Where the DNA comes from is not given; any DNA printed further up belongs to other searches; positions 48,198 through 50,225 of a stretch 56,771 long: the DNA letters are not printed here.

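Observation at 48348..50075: HdrD/DsrK-type CCG iron-sulfur protein carrying a canonical receiver domain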

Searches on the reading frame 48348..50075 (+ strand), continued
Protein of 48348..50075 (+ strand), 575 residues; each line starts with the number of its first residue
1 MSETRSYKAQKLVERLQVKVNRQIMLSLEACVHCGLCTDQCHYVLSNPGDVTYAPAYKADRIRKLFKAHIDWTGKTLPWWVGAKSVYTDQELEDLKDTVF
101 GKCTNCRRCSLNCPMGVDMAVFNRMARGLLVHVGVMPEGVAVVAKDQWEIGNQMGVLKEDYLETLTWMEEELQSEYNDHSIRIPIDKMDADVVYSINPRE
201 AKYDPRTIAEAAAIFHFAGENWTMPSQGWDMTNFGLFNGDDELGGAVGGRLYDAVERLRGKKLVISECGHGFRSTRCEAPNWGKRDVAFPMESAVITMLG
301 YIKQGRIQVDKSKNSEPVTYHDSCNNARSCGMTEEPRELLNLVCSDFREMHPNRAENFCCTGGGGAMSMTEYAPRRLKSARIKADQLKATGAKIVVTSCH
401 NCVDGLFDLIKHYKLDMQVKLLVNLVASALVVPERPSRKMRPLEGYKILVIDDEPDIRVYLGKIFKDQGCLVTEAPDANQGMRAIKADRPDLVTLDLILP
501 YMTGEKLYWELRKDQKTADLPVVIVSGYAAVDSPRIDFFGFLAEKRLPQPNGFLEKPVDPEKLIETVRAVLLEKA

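Call 5: find_homologous_proteins(query=window:48348-50072:+, max_evalue=1e-10)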
Query window:48348-50072:+ (575 aa): 3775 proteins with E <= 1e-10 among 8000 candidates; the best 120 are listed.
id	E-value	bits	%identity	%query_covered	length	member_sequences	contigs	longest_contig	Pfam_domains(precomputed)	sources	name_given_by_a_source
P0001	0.0e+0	1286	95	100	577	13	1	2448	PF12838.13,PF13534.12,PF02754.22,PF13237.12,PF13183.12,PF00072.31,PF13187.12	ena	-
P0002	0.0e+0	1270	94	100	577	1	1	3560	PF13534.12,PF02754.22,PF13237.12,PF13183.12,PF00072.31,PF13187.12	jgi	jgi:Fe-S oxidoreductase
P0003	0.0e+0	1216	88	100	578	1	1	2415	PF13534.12,PF02754.22,PF13183.12,PF00072.31,PF13187.12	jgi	jgi:Fe-S oxidoreductase/CheY-like chemotaxis protein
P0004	0.0e+0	1210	87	100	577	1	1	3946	PF12838.13,PF13534.12,PF02754.22,PF13183.12,PF00072.31,PF13187.12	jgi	jgi:Fe-S oxidoreductase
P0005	0.0e+0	1210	87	100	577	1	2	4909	PF12838.13,PF13534.12,PF02754.22,PF13183.12,PF00072.31,PF13187.12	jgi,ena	jgi:Fe-S oxidoreductase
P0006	0.0e+0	1205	88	100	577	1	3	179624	PF13534.12,PF02754.22,PF13183.12,PF00072.31,PF13187.12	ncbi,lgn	-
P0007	0.0e+0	1205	88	100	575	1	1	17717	PF13534.12,PF02754.22,PF13183.12,PF00072.31,PF13187.12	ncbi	-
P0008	0.0e+0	1195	86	99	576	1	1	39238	PF12838.13,PF13534.12,PF02754.22,PF13183.12,PF00072.31,PF13187.12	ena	-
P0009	0.0e+0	1178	86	100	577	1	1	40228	PF13534.12,PF02754.22,PF13183.12,PF00072.31,PF13187.12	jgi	jgi:Fe-S oxidoreductase/CheY-like chemotaxis protein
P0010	0.0e+0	1148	85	99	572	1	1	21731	PF13534.12,PF02754.22,PF13237.12,PF13183.12,PF00072.31,PF13187.12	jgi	jgi:Fe-S oxidoreductase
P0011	0.0e+0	1141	83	99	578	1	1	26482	PF13534.12,PF02754.22,PF13183.12,PF00072.31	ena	-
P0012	0.0e+0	1133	82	99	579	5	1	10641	PF13534.12,PF02754.22,PF13183.12,PF00072.31,PF13187.12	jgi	-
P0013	0.0e+0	1127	83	97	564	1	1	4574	PF13534.12,PF02754.22,PF13237.12,PF13183.12,PF00072.31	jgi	jgi:Fe-S oxidoreductase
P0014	0.0e+0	1119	82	97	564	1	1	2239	PF13534.12,PF02754.22,PF13237.12,PF13183.12,PF00072.31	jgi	jgi:Fe-S oxidoreductase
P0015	0.0e+0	1118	81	99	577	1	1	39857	PF13534.12,PF02754.22,PF13237.12,PF13183.12,PF00072.31,PF13187.12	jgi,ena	-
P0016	0.0e+0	1117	80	100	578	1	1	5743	PF13746.12,PF13534.12,PF02754.22,PF13237.12,PF13183.12,PF00072.31,PF13187.12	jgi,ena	-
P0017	0.0e+0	1116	80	100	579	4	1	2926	PF12797.13,PF12838.13,PF13534.12,PF02754.22,PF13237.12,PF13183.12,PF00072.31,PF13187.12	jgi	-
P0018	0.0e+0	1116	80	100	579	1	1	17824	PF12797.13,PF12838.13,PF13534.12,PF02754.22,PF13237.12,PF13183.12,PF00072.31,PF13187.12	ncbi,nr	ncbi:MAG: response regulator [Acidobacteria bacterium]|nr:response regulator [Acidobacteriota bacter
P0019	0.0e+0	1115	80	100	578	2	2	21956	PF13534.12,PF02754.22,PF13237.12,PF13183.12,PF00072.31,PF13187.12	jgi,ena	-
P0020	0.0e+0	1115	80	100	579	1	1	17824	PF12797.13,PF12838.13,PF13534.12,PF02754.22,PF13237.12,PF13183.12,PF00072.31,PF13187.12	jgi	-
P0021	0.0e+0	1114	80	99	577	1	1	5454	PF12838.13,PF13534.12,PF02754.22,PF13237.12,PF13183.12,PF00072.31,PF13187.12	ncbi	-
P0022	0.0e+0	1113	80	100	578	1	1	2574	PF13534.12,PF02754.22,PF13237.12,PF13183.12,PF00072.31,PF13187.12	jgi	jgi:Fe-S oxidoreductase/CheY-like chemotaxis protein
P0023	0.0e+0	1112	82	99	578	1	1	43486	PF13534.12,PF02754.22,PF13183.12,PF00072.31,PF13187.12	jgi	jgi:Fe-S oxidoreductase/ActR/RegA family two-component response regulator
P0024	0.0e+0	1112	80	99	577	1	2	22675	PF13534.12,PF02754.22,PF13183.12,PF00072.31,PF13187.12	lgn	-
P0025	0.0e+0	1111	80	100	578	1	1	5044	PF13534.12,PF02754.22,PF13237.12,PF13183.12,PF00072.31,PF13187.12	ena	-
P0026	0.0e+0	1111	80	99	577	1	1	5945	PF13534.12,PF02754.22,PF13237.12,PF13183.12,PF00072.31,PF13187.12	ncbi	-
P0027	0.0e+0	1110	80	100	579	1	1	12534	PF12797.13,PF12838.13,PF13534.12,PF02754.22,PF13237.12,PF13183.12,PF00072.31,PF13187.12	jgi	-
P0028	0.0e+0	1106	80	99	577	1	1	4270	PF13534.12,PF02754.22,PF13237.12,PF13183.12,PF00072.31,PF13187.12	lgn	-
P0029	0.0e+0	1104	79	100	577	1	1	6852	PF13534.12,PF02754.22,PF13237.12,PF13183.12,PF00072.31,PF13187.12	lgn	-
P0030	0.0e+0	1102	80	99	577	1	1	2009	PF13534.12,PF02754.22,PF13237.12,PF13183.12,PF00072.31,PF13187.12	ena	-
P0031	0.0e+0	1101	80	99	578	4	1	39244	PF12838.13,PF13534.12,PF02754.22,PF13237.12,PF13183.12,PF00072.31,PF13187.12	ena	-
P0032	0.0e+0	1100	80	99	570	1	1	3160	PF13746.12,PF12838.13,PF13534.12,PF02754.22,PF13237.12,PF13183.12,PF00072.31,PF13187.12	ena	-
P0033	0.0e+0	1100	80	99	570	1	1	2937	PF13746.12,PF12838.13,PF13534.12,PF02754.22,PF13237.12,PF13183.12,PF00072.31,PF13187.12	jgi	-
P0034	0.0e+0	1100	80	99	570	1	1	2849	PF13746.12,PF13534.12,PF02754.22,PF13237.12,PF13183.12,PF00072.31,PF13187.12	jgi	-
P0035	0.0e+0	1099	79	99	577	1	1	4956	PF12838.13,PF13534.12,PF02754.22,PF13237.12,PF13183.12,PF00072.31,PF13187.12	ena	-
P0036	0.0e+0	1099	79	100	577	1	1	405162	PF13534.12,PF02754.22,PF13237.12,PF13183.12,PF00072.31,PF13187.12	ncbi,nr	ncbi:MAG: response regulator [Bryobacteraceae bacterium]|nr:response regulator [Bryobacteraceae bact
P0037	0.0e+0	1097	79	99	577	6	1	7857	PF13746.12,PF12838.13,PF13534.12,PF02754.22,PF13237.12,PF13183.12,PF00072.31,PF13187.12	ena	-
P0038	0.0e+0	1096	79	100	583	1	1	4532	PF13534.12,PF02754.22,PF13237.12,PF13183.12,PF00072.31,PF13187.12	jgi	jgi:Fe-S oxidoreductase/CheY-like chemotaxis protein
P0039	0.0e+0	1096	79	99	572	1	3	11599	PF13746.12,PF12838.13,PF13534.12,PF02754.22,PF13237.12,PF13183.12,PF00072.31,PF13187.12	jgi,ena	jgi:Fe-S oxidoreductase/ActR/RegA family two-component response regulator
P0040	0.0e+0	1096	80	99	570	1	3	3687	PF13746.12,PF12838.13,PF13534.12,PF02754.22,PF13237.12,PF13183.12,PF00072.31,PF13187.12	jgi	-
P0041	0.0e+0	1096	78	100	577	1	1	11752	PF13534.12,PF02754.22,PF13237.12,PF13183.12,PF00072.31,PF13187.12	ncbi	-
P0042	0.0e+0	1096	79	100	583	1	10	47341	PF13534.12,PF02754.22,PF13237.12,PF13183.12,PF00072.31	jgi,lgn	-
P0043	0.0e+0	1095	79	99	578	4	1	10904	PF13534.12,PF02754.22,PF13237.12,PF13183.12,PF00072.31,PF13187.12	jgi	-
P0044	0.0e+0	1095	79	99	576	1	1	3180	PF13534.12,PF02754.22,PF13237.12,PF13183.12,PF00072.31,PF13187.12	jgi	-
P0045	0.0e+0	1095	80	99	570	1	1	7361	PF13746.12,PF13534.12,PF02754.22,PF13237.12,PF13183.12,PF00072.31,PF13187.12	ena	-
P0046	0.0e+0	1094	80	99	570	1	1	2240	PF13746.12,PF13534.12,PF02754.22,PF13237.12,PF13183.12,PF00072.31,PF13187.12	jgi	-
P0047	0.0e+0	1093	80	99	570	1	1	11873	PF13746.12,PF13534.12,PF02754.22,PF13237.12,PF13183.12,PF00072.31,PF13187.12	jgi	-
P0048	0.0e+0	1093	79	99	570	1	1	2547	PF13746.12,PF13534.12,PF02754.22,PF13237.12,PF13183.12,PF00072.31,PF13187.12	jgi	-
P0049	0.0e+0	1093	79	99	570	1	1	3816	PF13746.12,PF12838.13,PF13534.12,PF02754.22,PF13237.12,PF13183.12,PF00072.31,PF13187.12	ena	-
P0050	0.0e+0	1092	79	99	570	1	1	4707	PF13746.12,PF13534.12,PF02754.22,PF13237.12,PF13183.12,PF00072.31,PF13187.12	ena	-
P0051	0.0e+0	1092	79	99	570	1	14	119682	PF13746.12,PF13534.12,PF02754.22,PF13237.12,PF13183.12,PF00072.31,PF13187.12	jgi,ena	jgi:Fe-S oxidoreductase/ActR/RegA family two-component response regulator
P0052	0.0e+0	1092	81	99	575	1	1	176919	PF13534.12,PF02754.22,PF13183.12,PF00072.31,PF13187.12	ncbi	ncbi:MAG: response regulator [Bryobacteraceae bacterium]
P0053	0.0e+0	1091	79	99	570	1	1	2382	PF13746.12,PF13534.12,PF02754.22,PF13237.12,PF13183.12,PF00072.31,PF13187.12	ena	-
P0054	0.0e+0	1091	79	99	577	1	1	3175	PF13746.12,PF13534.12,PF02754.22,PF13183.12,PF00072.31,PF13187.12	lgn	-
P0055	0.0e+0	1090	79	99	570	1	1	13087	PF13746.12,PF13534.12,PF02754.22,PF13237.12,PF13183.12,PF00072.31,PF13187.12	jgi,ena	-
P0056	0.0e+0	1090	79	99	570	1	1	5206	PF13746.12,PF13534.12,PF02754.22,PF13237.12,PF13183.12,PF00072.31,PF13187.12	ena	-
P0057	0.0e+0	1089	79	99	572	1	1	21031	PF13746.12,PF12838.13,PF13534.12,PF02754.22,PF13237.12,PF13183.12,PF00072.31,PF13187.12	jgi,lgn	jgi:Fe-S oxidoreductase/ActR/RegA family two-component response regulator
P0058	0.0e+0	1089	79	99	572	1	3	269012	PF13746.12,PF12838.13,PF13534.12,PF02754.22,PF13237.12,PF13183.12,PF00072.31,PF13187.12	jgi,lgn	jgi:Fe-S oxidoreductase/ActR/RegA family two-component response regulator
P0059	0.0e+0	1089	79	99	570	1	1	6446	PF13746.12,PF13534.12,PF02754.22,PF13237.12,PF13183.12,PF00072.31,PF13187.12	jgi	-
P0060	0.0e+0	1088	79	99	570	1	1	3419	PF13746.12,PF13534.12,PF02754.22,PF13237.12,PF13183.12,PF00072.31,PF13187.12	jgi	-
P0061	0.0e+0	1087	79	99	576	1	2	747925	PF13534.12,PF02754.22,PF13237.12,PF13183.12,PF00072.31,PF13187.12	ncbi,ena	ncbi:MAG: response regulator [Candidatus Binataceae bacterium]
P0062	0.0e+0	1084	77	100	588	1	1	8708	PF12838.13,PF13534.12,PF02754.22,PF13237.12,PF13183.12,PF00072.31,PF13187.12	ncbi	-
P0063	0.0e+0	1082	77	100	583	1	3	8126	PF13534.12,PF02754.22,PF13237.12,PF13183.12,PF00072.31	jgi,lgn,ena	-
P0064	0.0e+0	1082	77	100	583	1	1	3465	PF13534.12,PF02754.22,PF13237.12,PF13183.12,PF00072.31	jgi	-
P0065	0.0e+0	1081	78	100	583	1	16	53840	PF13534.12,PF02754.22,PF13237.12,PF13183.12,PF00072.31,PF13187.12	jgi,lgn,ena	jgi:Fe-S oxidoreductase/ActR/RegA family two-component response regulator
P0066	0.0e+0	1080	77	100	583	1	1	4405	PF13534.12,PF02754.22,PF13237.12,PF13183.12,PF00072.31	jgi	jgi:Fe-S oxidoreductase/CheY-like chemotaxis protein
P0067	0.0e+0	1080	77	100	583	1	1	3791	PF13534.12,PF02754.22,PF13237.12,PF13183.12,PF00072.31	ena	-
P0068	0.0e+0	1080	77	100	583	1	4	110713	PF13534.12,PF02754.22,PF13237.12,PF13183.12,PF00072.31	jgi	jgi:Fe-S oxidoreductase/CheY-like chemotaxis protein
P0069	0.0e+0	1080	77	100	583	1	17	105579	PF13534.12,PF02754.22,PF13237.12,PF13183.12,PF00072.31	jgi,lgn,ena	jgi:Fe-S oxidoreductase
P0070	0.0e+0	1079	77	100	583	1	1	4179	PF13534.12,PF02754.22,PF13237.12,PF13183.12,PF00072.31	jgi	-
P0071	0.0e+0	1079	77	100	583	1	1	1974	PF13534.12,PF02754.22,PF13237.12,PF13183.12,PF00072.31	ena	-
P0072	0.0e+0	1078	77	100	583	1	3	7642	PF13534.12,PF02754.22,PF13237.12,PF13183.12,PF00072.31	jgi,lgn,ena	jgi:Fe-S oxidoreductase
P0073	0.0e+0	1078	78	99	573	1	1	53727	PF12838.13,PF13534.12,PF02754.22,PF13183.12,PF00072.31,PF13187.12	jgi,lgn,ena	-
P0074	0.0e+0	1078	77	100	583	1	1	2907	PF13534.12,PF02754.22,PF13237.12,PF13183.12,PF00072.31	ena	-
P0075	0.0e+0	1078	79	99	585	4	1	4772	PF13534.12,PF02754.22,PF13237.12,PF13183.12,PF00072.31,PF13187.12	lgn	-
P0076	0.0e+0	1077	77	100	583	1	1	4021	PF13534.12,PF02754.22,PF13237.12,PF13183.12,PF00072.31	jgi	-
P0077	0.0e+0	1077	77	100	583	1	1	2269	PF13534.12,PF02754.22,PF13237.12,PF13183.12,PF00072.31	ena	-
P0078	0.0e+0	1077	77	100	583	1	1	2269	PF13534.12,PF02754.22,PF13237.12,PF13183.12,PF00072.31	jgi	-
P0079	0.0e+0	1076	77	100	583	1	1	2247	PF13534.12,PF02754.22,PF13237.12,PF13183.12,PF00072.31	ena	-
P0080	0.0e+0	1075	77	100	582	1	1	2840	PF13534.12,PF02754.22,PF13237.12,PF13183.12,PF00072.31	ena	-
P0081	0.0e+0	1075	77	100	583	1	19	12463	PF13534.12,PF02754.22,PF13237.12,PF13183.12,PF00072.31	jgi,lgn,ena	jgi:Fe-S oxidoreductase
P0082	0.0e+0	1074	77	100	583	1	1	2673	PF13534.12,PF02754.22,PF13237.12,PF13183.12,PF00072.31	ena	-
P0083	0.0e+0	1074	80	96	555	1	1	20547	PF13534.12,PF02754.22,PF13237.12,PF13183.12,PF00072.31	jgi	jgi:Fe-S oxidoreductase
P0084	0.0e+0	1074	77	100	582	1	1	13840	PF13534.12,PF02754.22,PF13237.12,PF13183.12,PF00072.31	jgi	jgi:Fe-S oxidoreductase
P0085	0.0e+0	1074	77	100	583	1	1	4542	PF13534.12,PF02754.22,PF13237.12,PF13183.12,PF00072.31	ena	-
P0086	0.0e+0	1073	76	100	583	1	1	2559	PF13534.12,PF02754.22,PF13237.12,PF13183.12,PF00072.31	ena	-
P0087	0.0e+0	1069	78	97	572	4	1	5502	PF13534.12,PF02754.22,PF13237.12,PF13183.12,PF00072.31,PF13187.12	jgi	jgi:Fe-S oxidoreductase/CheY-like chemotaxis protein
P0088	0.0e+0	1067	77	99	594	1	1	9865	PF12838.13,PF02754.22,PF13237.12,PF13183.12,PF00072.31,PF13187.12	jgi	-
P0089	0.0e+0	1065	77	100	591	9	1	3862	PF13534.12,PF02754.22,PF13237.12,PF13183.12,PF00072.31,PF13187.12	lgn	-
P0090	0.0e+0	1064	76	100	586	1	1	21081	PF13534.12,PF02754.22,PF13237.12,PF13183.12,PF00072.31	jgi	jgi:Fe-S oxidoreductase/CheY-like chemotaxis protein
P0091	0.0e+0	1063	76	100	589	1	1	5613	PF13534.12,PF02754.22,PF13237.12,PF13183.12,PF00072.31,PF13187.12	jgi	jgi:Fe-S oxidoreductase/CheY-like chemotaxis protein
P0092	0.0e+0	1063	76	100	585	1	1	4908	PF13534.12,PF02754.22,PF13237.12,PF13183.12,PF00072.31,PF13187.12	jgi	jgi:Fe-S oxidoreductase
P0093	0.0e+0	1061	76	100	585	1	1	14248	PF13534.12,PF02754.22,PF13237.12,PF13183.12,PF00072.31,PF13187.12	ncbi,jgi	ncbi:MAG: response regulator [Candidatus Korobacteraceae bacterium]|jgi:Fe-S oxidoreductase/CheY-lik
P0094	0.0e+0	1061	77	100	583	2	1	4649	PF13534.12,PF02754.22,PF13237.12,PF13183.12,PF00072.31,PF13187.12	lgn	-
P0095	0.0e+0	1060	78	97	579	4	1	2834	PF13534.12,PF02754.22,PF13237.12,PF13183.12,PF00072.31,PF13187.12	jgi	jgi:Fe-S oxidoreductase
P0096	0.0e+0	1059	75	100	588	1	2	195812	PF13534.12,PF02754.22,PF13237.12,PF13183.12,PF00072.31,PF13187.12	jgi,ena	jgi:Fe-S oxidoreductase/CheY-like chemotaxis protein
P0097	0.0e+0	1059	76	99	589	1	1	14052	PF13534.12,PF02754.22,PF13237.12,PF13183.12,PF00072.31,PF13187.12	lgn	-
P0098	0.0e+0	1056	75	100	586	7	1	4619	PF13534.12,PF02754.22,PF13237.12,PF13183.12,PF00072.31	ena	-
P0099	0.0e+0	1056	77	99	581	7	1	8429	PF12838.13,PF13534.12,PF02754.22,PF13237.12,PF13183.12,PF12800.13,PF00072.31,PF13187.12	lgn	-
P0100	0.0e+0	1054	76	99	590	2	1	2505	PF12837.13,PF13534.12,PF02754.22,PF13237.12,PF13183.12,PF00072.31,PF13187.12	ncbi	ncbi:MAG: response regulator [Terriglobales bacterium]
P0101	0.0e+0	1053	75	99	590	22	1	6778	PF13534.12,PF02754.22,PF13237.12,PF13183.12,PF00072.31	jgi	jgi:Fe-S oxidoreductase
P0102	0.0e+0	1053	75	99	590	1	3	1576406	PF12837.13,PF13534.12,PF02754.22,PF13237.12,PF13183.12,PF00072.31,PF13187.12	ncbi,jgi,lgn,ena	-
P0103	0.0e+0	1053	77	99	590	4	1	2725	PF12838.13,PF13534.12,PF02754.22,PF13237.12,PF13183.12,PF00072.31,PF13187.12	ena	-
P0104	0.0e+0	1052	75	100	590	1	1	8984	PF12838.13,PF13534.12,PF02754.22,PF13237.12,PF13183.12,PF00072.31,PF13187.12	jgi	jgi:Fe-S oxidoreductase/CheY-like chemotaxis protein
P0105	0.0e+0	1051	76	99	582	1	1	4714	PF12838.13,PF13534.12,PF02754.22,PF13237.12,PF13183.12,PF00072.31,PF13187.12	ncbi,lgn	-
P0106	0.0e+0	1051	75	100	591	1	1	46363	PF13534.12,PF02754.22,PF13237.12,PF13183.12,PF00072.31,PF13187.12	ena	-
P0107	0.0e+0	1049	76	99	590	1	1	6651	PF13534.12,PF02754.22,PF13237.12,PF13183.12,PF00072.31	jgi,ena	-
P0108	0.0e+0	1049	75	100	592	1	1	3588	PF13534.12,PF02754.22,PF13237.12,PF13183.12,PF00072.31,PF13187.12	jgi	jgi:Fe-S oxidoreductase/CheY-like chemotaxis protein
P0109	0.0e+0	1047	75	100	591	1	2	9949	PF13534.12,PF02754.22,PF13237.12,PF13183.12,PF00072.31,PF13187.12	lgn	-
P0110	0.0e+0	1047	76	97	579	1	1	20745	PF12837.13,PF13534.12,PF02754.22,PF13237.12,PF13183.12,PF00072.31,PF13187.12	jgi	-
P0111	0.0e+0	1046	77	97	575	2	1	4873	PF13534.12,PF02754.22,PF13237.12,PF13183.12,PF00072.31,PF13187.12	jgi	jgi:Fe-S oxidoreductase/CheY-like chemotaxis protein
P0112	0.0e+0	1044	75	99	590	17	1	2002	PF13534.12,PF02754.22,PF13183.12,PF00072.31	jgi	-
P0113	0.0e+0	1039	75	100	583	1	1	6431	PF13534.12,PF02754.22,PF13237.12,PF13183.12,PF00072.31,PF13187.12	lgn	-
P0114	0.0e+0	1035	74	99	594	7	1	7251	PF13534.12,PF02754.22,PF13237.12,PF13183.12,PF00072.31,PF13187.12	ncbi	-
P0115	0.0e+0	1028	73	100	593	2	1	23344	PF12838.13,PF13534.12,PF02754.22,PF13237.12,PF13183.12,PF00072.31,PF13187.12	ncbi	-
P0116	0.0e+0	1024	74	99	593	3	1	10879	PF12838.13,PF13534.12,PF02754.22,PF13237.12,PF13183.12,PF00072.31,PF13187.12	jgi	-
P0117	0.0e+0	1020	73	99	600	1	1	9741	PF13534.12,PF02754.22,PF13237.12,PF13183.12,PF00072.31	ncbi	ncbi:MAG: response regulator [bacterium]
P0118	0.0e+0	1013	73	100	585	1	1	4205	PF13534.12,PF02754.22,PF13183.12,PF00072.31,PF13187.12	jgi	jgi:Fe-S oxidoreductase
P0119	0.0e+0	1010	72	100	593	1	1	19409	PF13534.12,PF02754.22,PF13237.12,PF13183.12,PF00072.31,PF13187.12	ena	-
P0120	4.5e-297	1004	74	99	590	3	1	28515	PF13534.12,PF02754.22,PF13183.12,PF00072.31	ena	-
